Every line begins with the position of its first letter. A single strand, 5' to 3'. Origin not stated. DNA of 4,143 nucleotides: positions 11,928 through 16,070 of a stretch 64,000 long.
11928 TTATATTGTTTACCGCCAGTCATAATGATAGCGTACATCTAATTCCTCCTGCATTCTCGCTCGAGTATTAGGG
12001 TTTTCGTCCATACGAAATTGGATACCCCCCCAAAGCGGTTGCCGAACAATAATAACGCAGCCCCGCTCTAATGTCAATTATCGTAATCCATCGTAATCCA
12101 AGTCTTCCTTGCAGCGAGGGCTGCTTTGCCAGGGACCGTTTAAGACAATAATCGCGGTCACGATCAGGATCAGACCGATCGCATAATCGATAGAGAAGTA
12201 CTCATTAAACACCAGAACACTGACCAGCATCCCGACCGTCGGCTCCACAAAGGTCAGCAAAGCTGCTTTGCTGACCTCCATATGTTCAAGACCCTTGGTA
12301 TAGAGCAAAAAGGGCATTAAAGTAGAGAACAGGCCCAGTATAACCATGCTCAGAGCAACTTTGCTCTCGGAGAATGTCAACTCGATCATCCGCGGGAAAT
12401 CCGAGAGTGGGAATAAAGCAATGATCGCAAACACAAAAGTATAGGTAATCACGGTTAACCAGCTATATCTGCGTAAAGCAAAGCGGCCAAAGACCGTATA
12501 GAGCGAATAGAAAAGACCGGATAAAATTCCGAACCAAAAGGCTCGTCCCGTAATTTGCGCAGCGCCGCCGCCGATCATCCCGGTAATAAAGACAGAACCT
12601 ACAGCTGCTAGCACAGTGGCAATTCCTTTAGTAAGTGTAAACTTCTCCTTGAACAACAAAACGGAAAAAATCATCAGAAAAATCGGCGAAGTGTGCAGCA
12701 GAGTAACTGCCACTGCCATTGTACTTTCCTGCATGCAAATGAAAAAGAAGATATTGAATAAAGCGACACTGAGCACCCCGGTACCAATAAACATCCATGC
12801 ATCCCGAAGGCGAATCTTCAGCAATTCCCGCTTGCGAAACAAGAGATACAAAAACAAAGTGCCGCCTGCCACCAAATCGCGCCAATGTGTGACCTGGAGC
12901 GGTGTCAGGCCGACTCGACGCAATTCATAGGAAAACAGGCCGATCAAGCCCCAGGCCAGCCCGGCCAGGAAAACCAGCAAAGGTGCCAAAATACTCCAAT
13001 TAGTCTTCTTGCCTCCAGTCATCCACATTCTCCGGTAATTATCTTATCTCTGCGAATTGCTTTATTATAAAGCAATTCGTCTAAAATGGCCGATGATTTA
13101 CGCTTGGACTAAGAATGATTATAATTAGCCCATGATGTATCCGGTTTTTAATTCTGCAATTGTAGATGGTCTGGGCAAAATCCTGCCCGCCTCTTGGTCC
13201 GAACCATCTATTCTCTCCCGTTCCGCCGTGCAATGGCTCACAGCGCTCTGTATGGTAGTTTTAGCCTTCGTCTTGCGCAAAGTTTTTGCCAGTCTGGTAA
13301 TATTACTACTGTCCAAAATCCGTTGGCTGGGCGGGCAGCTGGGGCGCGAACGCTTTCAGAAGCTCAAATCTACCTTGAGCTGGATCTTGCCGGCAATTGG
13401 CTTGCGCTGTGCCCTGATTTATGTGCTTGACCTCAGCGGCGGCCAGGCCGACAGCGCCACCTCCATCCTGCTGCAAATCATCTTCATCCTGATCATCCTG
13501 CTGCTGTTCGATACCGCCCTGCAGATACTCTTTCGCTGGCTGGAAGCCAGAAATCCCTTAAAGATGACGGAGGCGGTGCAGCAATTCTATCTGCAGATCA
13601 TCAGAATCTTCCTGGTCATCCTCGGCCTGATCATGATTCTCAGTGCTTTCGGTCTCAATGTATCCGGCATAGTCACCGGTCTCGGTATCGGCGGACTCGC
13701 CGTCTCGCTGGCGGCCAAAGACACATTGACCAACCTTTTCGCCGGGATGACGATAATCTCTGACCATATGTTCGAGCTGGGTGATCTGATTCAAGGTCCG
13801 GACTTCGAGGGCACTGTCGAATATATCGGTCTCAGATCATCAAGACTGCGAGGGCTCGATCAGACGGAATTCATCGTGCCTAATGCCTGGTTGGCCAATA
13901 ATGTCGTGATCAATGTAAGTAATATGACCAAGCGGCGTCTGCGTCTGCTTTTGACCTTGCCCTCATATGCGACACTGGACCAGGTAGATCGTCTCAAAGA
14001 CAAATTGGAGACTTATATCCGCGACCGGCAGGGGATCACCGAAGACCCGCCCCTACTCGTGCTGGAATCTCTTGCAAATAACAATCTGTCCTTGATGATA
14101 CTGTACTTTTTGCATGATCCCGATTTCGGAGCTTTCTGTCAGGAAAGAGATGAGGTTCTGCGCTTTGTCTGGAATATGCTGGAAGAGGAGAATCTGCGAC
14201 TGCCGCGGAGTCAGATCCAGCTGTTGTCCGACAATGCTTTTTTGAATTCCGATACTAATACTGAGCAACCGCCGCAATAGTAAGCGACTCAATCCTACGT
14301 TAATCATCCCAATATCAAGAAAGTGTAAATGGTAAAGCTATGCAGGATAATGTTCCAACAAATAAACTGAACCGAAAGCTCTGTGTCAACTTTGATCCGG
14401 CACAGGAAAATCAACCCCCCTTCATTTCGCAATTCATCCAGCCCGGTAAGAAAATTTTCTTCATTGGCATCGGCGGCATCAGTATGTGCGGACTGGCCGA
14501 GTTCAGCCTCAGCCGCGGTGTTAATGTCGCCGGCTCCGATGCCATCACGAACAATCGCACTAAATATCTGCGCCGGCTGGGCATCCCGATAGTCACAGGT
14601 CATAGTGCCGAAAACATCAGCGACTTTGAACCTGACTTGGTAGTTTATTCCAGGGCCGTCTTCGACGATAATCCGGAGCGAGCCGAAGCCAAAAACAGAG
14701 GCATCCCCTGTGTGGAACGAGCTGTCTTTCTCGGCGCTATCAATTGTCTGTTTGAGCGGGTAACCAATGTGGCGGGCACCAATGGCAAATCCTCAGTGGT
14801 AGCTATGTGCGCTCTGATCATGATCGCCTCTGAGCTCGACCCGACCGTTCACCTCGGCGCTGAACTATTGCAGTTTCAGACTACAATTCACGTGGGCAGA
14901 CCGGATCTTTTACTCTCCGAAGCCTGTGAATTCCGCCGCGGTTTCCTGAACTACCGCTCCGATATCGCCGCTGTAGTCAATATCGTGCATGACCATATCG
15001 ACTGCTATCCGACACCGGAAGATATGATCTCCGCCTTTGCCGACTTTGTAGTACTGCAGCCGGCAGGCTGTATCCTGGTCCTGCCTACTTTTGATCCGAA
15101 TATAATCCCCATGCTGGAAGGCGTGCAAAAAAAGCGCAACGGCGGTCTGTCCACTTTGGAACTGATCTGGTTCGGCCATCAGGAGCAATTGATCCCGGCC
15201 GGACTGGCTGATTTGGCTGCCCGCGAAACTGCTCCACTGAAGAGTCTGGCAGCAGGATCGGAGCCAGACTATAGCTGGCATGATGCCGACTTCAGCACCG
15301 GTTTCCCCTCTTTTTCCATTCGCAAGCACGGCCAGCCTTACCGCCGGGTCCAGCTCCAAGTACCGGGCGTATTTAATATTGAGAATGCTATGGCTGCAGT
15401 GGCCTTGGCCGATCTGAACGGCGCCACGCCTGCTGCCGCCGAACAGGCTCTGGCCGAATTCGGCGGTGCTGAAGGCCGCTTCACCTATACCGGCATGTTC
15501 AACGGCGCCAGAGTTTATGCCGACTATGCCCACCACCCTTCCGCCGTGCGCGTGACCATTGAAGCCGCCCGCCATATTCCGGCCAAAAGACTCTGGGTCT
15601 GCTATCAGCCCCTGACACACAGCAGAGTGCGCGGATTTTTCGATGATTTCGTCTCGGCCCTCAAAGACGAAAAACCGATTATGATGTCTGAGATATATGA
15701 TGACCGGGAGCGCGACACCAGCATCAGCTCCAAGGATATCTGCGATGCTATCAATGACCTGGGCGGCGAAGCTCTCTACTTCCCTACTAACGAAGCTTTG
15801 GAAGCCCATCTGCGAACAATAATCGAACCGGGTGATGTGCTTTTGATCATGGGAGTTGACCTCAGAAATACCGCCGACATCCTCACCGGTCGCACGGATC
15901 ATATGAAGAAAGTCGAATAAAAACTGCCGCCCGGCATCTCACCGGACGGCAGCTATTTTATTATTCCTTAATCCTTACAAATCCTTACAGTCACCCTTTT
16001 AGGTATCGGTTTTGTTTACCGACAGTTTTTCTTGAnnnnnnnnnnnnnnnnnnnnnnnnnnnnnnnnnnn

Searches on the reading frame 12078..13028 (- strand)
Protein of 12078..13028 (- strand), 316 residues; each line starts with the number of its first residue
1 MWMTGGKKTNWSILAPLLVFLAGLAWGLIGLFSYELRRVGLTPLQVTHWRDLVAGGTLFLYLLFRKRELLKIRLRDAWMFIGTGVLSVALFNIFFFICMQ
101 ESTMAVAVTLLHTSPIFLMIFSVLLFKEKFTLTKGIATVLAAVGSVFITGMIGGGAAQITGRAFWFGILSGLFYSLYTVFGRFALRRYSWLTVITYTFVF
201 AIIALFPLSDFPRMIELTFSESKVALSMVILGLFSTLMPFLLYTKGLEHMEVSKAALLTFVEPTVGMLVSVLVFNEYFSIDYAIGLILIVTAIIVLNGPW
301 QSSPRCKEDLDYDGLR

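Call 102: search_protein_families(library=pfam, proteins=[window:12078-13028:-], max_evalue=0.00001)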
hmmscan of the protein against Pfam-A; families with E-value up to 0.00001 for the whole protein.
window:12078-13028:- (316 aa): 1 family
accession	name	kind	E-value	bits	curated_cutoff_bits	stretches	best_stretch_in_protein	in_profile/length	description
PF00892.27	EamA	-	5e-43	147.1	28.2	2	164-297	4-134/135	EamA-like transporter family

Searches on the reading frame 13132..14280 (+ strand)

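Call 102: search_protein_families(library=pfam, proteins=[window:13132-14280:+], max_evalue=0.00001)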
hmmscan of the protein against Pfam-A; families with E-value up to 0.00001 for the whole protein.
window:13132-14280:+ (382 aa): 2 families
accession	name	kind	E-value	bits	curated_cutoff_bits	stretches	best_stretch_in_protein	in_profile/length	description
PF00924.24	MS_channel_2nd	-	2e-17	63.5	20.2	1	197-263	1-67/68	Mechanosensitive ion channel, beta-domain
PF21088.3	MS_channel_1st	-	3.9e-09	36.8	23.1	1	155-196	1-42/42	Mechanosensitive ion channel, transmembrane helices 2/3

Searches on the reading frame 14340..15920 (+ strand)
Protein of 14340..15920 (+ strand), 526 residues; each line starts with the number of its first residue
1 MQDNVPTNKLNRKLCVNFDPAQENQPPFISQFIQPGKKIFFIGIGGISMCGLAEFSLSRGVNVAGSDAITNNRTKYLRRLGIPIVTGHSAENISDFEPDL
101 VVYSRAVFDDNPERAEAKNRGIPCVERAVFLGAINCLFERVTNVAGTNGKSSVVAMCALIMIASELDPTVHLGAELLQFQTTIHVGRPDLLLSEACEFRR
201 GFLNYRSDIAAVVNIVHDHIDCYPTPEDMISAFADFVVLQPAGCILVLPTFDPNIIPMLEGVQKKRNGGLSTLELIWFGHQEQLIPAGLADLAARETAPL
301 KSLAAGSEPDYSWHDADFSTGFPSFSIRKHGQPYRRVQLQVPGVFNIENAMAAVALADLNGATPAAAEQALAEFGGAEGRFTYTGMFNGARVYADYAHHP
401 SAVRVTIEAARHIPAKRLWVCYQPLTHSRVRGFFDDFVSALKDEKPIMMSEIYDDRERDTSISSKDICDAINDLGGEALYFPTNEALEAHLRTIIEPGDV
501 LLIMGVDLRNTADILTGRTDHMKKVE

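Call 102: search_protein_families(library=pfam, proteins=[window:14340-15920:+], max_evalue=0.00001)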
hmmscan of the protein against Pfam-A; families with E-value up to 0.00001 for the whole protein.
window:14340-15920:+ (526 aa): 3 families
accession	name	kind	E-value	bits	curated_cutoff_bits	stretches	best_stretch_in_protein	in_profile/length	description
PF01225.30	Mur_ligase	-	1.3e-23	83.6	21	1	39-134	2-90/95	Mur ligase family, catalytic domain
PF02875.26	Mur_ligase_C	-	1.6e-15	58.5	28.4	1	379-505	1-125/127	Mur ligase, glutamate ligase domain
PF08245.18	Mur_ligase_M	-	2.7e-12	47.5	24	1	144-255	1-128/200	Mur ligase middle domain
